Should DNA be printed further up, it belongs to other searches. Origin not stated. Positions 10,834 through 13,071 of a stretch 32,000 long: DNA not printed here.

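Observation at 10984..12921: In-frame fusion of an acyltransferase-3 domain to an ABC-2 permease, next to a stand-alone paralogous permease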

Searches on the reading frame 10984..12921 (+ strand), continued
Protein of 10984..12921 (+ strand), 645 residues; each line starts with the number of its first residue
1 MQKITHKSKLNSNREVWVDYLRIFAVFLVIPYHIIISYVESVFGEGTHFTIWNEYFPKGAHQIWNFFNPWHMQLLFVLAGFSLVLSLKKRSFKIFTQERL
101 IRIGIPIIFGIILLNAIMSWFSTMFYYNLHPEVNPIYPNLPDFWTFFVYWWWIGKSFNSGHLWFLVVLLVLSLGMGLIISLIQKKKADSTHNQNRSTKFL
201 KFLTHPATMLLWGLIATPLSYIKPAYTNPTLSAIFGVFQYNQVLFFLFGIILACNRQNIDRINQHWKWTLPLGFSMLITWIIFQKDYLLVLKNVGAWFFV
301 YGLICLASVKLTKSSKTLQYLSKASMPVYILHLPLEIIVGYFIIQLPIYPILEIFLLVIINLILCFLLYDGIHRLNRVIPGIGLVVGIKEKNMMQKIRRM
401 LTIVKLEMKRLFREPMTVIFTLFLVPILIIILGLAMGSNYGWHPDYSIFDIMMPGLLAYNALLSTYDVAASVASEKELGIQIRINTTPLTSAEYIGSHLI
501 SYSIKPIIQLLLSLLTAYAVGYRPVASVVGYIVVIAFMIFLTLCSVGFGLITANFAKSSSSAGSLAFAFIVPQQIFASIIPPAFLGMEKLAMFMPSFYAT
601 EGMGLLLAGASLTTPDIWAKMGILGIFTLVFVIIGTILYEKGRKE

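Call 15: find_encoding_contigs(protein=P0009, flank=6000, max_places=2)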
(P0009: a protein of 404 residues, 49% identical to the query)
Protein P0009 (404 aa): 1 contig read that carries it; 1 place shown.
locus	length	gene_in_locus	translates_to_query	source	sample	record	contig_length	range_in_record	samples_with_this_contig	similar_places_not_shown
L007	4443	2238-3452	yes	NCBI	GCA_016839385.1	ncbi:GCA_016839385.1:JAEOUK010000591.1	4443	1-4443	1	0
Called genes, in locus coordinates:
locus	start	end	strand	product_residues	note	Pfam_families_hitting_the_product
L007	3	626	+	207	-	?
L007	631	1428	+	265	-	PF00005:ABC_tran, PF13175:AAA_15 (faint), PF13304:AAA_21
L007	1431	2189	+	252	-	PF01061:ABC2_membrane, PF12698:ABC2_membrane_3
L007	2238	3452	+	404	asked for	PF01757:Acyl_transf_3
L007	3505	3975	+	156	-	-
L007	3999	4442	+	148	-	?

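Call 21: search_protein_families(library=ncbifam, proteins=[window:10984-12918:+], max_evalue=0.001)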
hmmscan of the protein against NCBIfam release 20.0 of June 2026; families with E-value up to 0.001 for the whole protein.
window:10984-12918:+ (645 aa): 3 families
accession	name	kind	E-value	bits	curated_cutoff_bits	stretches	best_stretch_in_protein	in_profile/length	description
NF003014.0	PRK03854.1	equivalog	1.2e-23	83.9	338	1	10-374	4-361/386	glucans biosynthesis protein MdoC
TIGR00025.1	Mtu_efflux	paralog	1.1e-06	28.4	146.9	1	413-633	3-222/238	ABC transporter efflux protein, DrrB family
NF033858.1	ABC2_perm_RbbA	equivalog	3.6e-06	25.2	1050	1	440-641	703-906/909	ribosome-associated ATPase/putative transporter RbbA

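Call 30: search_protein_representatives(alignment_id=A2)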
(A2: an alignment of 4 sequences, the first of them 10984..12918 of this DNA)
Query: 4 sequences, 635 profile positions. Proteins with E-value up to 0.001 (for the whole library): 4223; up to 1e-10: 767; up to 1e-30: 28. The best 150 are listed.
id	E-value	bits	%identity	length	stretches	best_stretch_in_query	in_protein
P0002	0.0e+00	1291.3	-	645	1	1-635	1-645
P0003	2.3e-293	990.9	-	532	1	1-504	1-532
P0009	3.2e-135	468.5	-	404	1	13-387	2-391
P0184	2.6e-97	343.3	-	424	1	13-385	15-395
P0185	1.8e-95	337.2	-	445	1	12-385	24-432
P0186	1.1e-90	321.4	-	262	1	155-386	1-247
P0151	2.2e-86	307.2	-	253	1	386-634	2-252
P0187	1.6e-77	277.9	-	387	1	12-370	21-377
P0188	1.0e-55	205.8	-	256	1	386-632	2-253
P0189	3.8e-55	204.0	-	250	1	386-632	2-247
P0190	1.7e-49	185.3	-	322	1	60-371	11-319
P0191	8.5e-49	183.0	-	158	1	386-505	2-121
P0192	6.5e-45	170.2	-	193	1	442-632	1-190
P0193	3.4e-42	161.2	-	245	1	167-373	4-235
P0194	2.9e-41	158.1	-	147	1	489-633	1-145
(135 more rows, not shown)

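Call 40: search_solved_structures(query=window:10984-12918:+, max_evalue=1)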
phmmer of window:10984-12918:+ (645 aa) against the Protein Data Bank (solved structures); distinct sequences matched with E-value up to 1: 0.
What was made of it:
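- Tried and rejected: Sequence search of the fusion against the PDB (call 40).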

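Call 56: predict_structure(alignment_id=A5)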
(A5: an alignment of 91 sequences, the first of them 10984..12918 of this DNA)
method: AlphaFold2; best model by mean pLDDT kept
length: 645 residues; sequences in the alignment: 91
mean_pLDDT: 87.7   pTM: 0.79
mean pLDDT of the five models: 87.7, 87.2, 85.5, 85.2, 84.5
residues with pLDDT >= 90: 350; 70-90: 238; 50-70: 44; < 50: 13
segments of 3 or more residues with pLDDT < 50: 1-3, 5-8, 481-483
pLDDT, mean of each block of 10 residues (from residue 1): 47 88 97 97 88 96 96 97 96 96 95 93 93 75 85 77 93 97 90 77 89 92 70 67 95 93 95 98 94 97 97 96 96 97 96 98 98 89 91 84 86 81 83 72 68 86 88 77 56 81 85 85 81 91 92 90 89 85 85 94 92 90 94 89 74
secondary structure, 60 per line:
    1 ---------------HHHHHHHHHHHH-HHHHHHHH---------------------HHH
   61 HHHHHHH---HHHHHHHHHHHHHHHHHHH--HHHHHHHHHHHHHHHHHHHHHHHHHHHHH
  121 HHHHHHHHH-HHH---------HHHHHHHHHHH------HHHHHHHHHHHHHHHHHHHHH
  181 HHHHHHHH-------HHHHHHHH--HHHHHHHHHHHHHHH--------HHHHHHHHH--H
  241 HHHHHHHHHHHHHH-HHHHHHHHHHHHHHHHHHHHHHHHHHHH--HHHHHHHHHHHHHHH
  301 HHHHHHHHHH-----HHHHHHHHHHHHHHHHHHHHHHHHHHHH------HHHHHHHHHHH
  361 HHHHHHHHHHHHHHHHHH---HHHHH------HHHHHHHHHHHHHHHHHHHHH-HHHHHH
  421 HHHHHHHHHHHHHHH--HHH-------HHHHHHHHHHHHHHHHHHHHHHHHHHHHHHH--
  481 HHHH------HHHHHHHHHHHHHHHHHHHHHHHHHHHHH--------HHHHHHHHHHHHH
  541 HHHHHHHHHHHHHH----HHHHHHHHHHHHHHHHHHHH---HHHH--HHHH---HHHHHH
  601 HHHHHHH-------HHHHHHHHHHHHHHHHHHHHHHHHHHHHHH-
elements in order: H16-27 H29-36 H58-67 H71-89 H92-129 H143-153 H160-188 H196-203 H206-220 H229-237 H240-254 H256-283 H286-310 H316-343 H350-378 H382-386 H393-413 H415-435 H448-478 H481-484 H491-519 H528-554 H559-578 H582-585 H588-591 H595-607 H615-644
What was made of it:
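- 10984..12921 (+): Fused AT3-ABC-2 permease gene (645 aa plus stop). The AlphaFold2 model has pLDDT 87.7 and pTM 0.79 (call 56).
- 12160..12918 (+): Permease B domain, residues 393-645: N-terminal interface helix, six transmembrane helices and re-entrant helices. DSSP gives helices 393-413, 415-435, 448-478, 491-519, 528-554, 559-578, 582-607 (re-entrant) and 615-644 (call 56).
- On AT3-SGNH fused acyltransferases (OafA/OatA type): Helix 10 (350-378) is followed by a 14-residue connector and the permease interface helix (call 56).
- On ABC-2 / type V ABC exporter membrane subunit: The DSSP pattern over 393-644 (call 56).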

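Call 60: fold_search(model_id=the predicted structure, library=pdb)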
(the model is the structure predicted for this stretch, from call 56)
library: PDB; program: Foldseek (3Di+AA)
matches with E <= 10: 224; with E <= 0.001: 3
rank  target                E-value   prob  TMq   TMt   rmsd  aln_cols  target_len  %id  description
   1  8yzp_A                5.2e-04  1.00  0.28  0.28   3.4       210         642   19  Tribolium castaneum ABCH-9C in complex with ceramide(d36:1) (released 2025-04-16)
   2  8z01_B                6.2e-04  1.00  0.28  0.28   3.5       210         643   18  Tribolium castaneum ABCH-9C(E224Q) mutant in complex with LMNG and ceramide(d36:1) (released 2025-04-16)
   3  8z01_A                6.5e-04  1.00  0.27  0.27   3.4       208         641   20  Tribolium castaneum ABCH-9C(E224Q) mutant in complex with LMNG and ceramide(d36:1) (released 2025-04-16)
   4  8i3b_A                1.3e-03  1.00  0.28  0.32  22.2       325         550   15  Cryo-EM structure of abscisic acid transporter AtABCG25 in nanodisc (released 2023-09-13)
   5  8i3c_A                1.5e-03  1.00  0.27  0.31  23.3       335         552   13  Cryo-EM structure of abscisic acid transporter AtABCG25 with CHS (released 2023-09-13)
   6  8wbx_A                1.7e-03  1.00  0.29  0.38   6.0       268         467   14  Cryo-EM structure of the ABCG25 bound to ABA (released 2023-09-27)
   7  8wd6_B                1.8e-03  1.00  0.27  0.33  13.9       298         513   14  Cryo-EM structure of the ABCG25 (released 2023-09-27)
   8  8wd6_A                2.0e-03  1.00  0.29  0.36  13.8       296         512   14  Cryo-EM structure of the ABCG25 (released 2023-09-27)
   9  8iwk_A                2.1e-03  1.00  0.28  0.32  17.2       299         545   14  ABCG25 Wild Type purified with DDM plus CHS in ABA-bound state (released 2024-04-10)
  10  5njg_A                2.6e-03  1.00  0.29  0.58   5.9       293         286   16  Structure of an ABC transporter: part of the structure that could be built de novo (released 2017-06-07)
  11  8i3a_A                2.8e-03  1.00  0.28  0.32  21.6       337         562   14  Cryo-EM structure of abscisic acid transporter AtABCG25 in outward conformation (released 2023-09-13)
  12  8z0i_A                3.0e-03  1.00  0.26  0.27   4.5       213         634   20  Tribolium castaneum ABCH-9C(E224Q) mutant in complex with ATP (released 2025-04-16)
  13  8wba_A                3.1e-03  1.00  0.26  0.30  22.4       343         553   15  Cryo-EM structure of the ABCG25 bound to CHS (released 2023-09-27)
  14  8i39_A                3.2e-03  1.00  0.27  0.31  19.4       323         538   14  Cryo-EM structure of abscisic acid transporter AtABCG25 with ABA (released 2023-09-13)
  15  8k0x_A                3.4e-03  1.00  0.26  0.30   7.2       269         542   14  ABCG25 Wild Type purified with DDM in the ABA-bound state (released 2024-07-17)
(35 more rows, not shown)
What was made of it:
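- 12160..12918 (+): Foldseek matches type V ABC membrane domains: ABCH-9C, ABCG25, ABCG2, Wzm, PmtCD and NosY (call 60).
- On ABC-2 / type V ABC exporter membrane subunit: Foldseek matches ABCH-9C, ABCG25, ABCG2, Wzm (6oih_D), PmtCD and NosY at probability 1.00 (call 60).
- Closest known: Type V ABC exporters with solved structures. Same: The predicted fold of residues 393-645: interface helix, six transmembrane helices and re-entrant helices (calls 56, 60).
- Permease: type V fold (calls 56, 60).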

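Call 66: search_protein_families(library=pfam, proteins=[L007:3505-3975:+, L007:3999-4442:+, L004:7340-7594:+, L001:10059-10757:+, L001:10797-11390:-, L004:3220-4107:+], max_evalue=0.01)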
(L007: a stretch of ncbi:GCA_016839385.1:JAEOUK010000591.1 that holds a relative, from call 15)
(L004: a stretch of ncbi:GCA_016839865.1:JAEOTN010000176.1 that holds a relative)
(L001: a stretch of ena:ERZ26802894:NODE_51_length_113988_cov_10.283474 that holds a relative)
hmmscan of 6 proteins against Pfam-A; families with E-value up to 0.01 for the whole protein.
L007:3505-3975:+ (156 aa): 0 families

L007:3999-4442:+ (148 aa): 1 family
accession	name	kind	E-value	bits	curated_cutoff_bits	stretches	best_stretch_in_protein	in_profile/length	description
PF08240.17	ADH_N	-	3.9e-12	46.8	23.5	1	39-129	2-100/104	Alcohol dehydrogenase GroES-like domain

L004:7340-7594:+ (85 aa): 0 families

L001:10059-10757:+ (232 aa): 0 families

L001:10797-11390:- (197 aa): 0 families

L004:3220-4107:+ (295 aa): 21 families
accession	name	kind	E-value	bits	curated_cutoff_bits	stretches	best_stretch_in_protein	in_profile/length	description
PF13412.12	HTH_24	-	2.5e-26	91.4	21.9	2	1-48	1-48/48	Winged helix-turn-helix DNA-binding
PF13404.12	HTH_AsnC-type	-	2.2e-24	85.5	27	2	1-41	1-41/42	AsnC-type helix-turn-helix domain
PF12802.13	MarR_2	-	7.9e-08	32.8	27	1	5-48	7-51/61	MarR family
PF08280.17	HTH_Mga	-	8.7e-08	32.5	23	1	5-43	7-45/59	M protein trans-acting positive regulator (MGA) HTH domain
PF01022.26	HTH_5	-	9.3e-08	32.3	22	1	6-47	5-45/47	Bacterial regulatory protein, arsR family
PF25212.1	HVO_A0114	-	4.9e-07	29.9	27.6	1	5-48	24-67/84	HVO_A0114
PF22451.2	NirdL-like_HTH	-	1.1e-06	28.5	27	0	20-48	19-47/47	Siroheme decarboxylase NirDL-like HTH domain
PF08279.18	HTH_11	-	2.7e-06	27.6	25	1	6-46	3-44/55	HTH domain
PF08221.17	HTH_9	-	2.9e-06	27.7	23.4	0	8-38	18-48/62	RNA polymerase III subunit RPC82 helix-turn-helix domain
PF09339.16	HTH_IclR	-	6.9e-06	26.2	22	1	15-48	15-49/52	IclR helix-turn-helix domain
PF01978.25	TrmB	-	1.8e-05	24.9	25.6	1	3-54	8-59/68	Sugar-specific transcriptional regulator TrmB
PF01047.28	MarR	-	2e-05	24.8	24.6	0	7-48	7-48/59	MarR family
PF05043.19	Mga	-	9.5e-05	23.3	21.1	1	3-41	16-54/87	Mga helix-turn-helix domain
PF08281.18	Sigma70_r4_2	-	0.00031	20.8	25.7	0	165-183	31-49/54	Sigma-70, region 4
PF12840.13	HTH_20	-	0.00048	20.5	27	0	18-48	19-49/51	Helix-turn-helix domain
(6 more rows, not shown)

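Call 80: list_cluster_members(proteins=[P0001, P0002, P0003])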
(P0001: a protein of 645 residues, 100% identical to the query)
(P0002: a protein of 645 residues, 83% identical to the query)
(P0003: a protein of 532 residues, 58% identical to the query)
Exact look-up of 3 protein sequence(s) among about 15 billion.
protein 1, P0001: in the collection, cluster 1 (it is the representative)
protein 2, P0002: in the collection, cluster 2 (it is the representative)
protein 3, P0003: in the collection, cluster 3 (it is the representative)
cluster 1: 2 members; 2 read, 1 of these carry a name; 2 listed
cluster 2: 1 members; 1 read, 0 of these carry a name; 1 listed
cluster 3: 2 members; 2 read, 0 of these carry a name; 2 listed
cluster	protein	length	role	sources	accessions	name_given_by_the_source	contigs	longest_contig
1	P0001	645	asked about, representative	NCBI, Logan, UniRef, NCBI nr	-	-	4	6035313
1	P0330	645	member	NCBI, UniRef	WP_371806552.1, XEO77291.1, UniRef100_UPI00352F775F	acyltransferase family protein [Candidatus Lokiarchaeum ossiferum] | acyltransferase family protein n=1 Tax=Candidatus Lokiarchaeum ossiferum TaxID=2951803 ...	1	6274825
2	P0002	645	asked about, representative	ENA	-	-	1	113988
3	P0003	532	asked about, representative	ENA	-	-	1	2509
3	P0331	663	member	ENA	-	-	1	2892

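Call 86: search_protein_families(library=padloc, proteins=[window:10984-12918:+], max_evalue=0.001)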
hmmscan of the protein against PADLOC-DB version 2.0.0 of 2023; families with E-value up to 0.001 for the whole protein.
window:10984-12918:+ (645 aa): 0 families
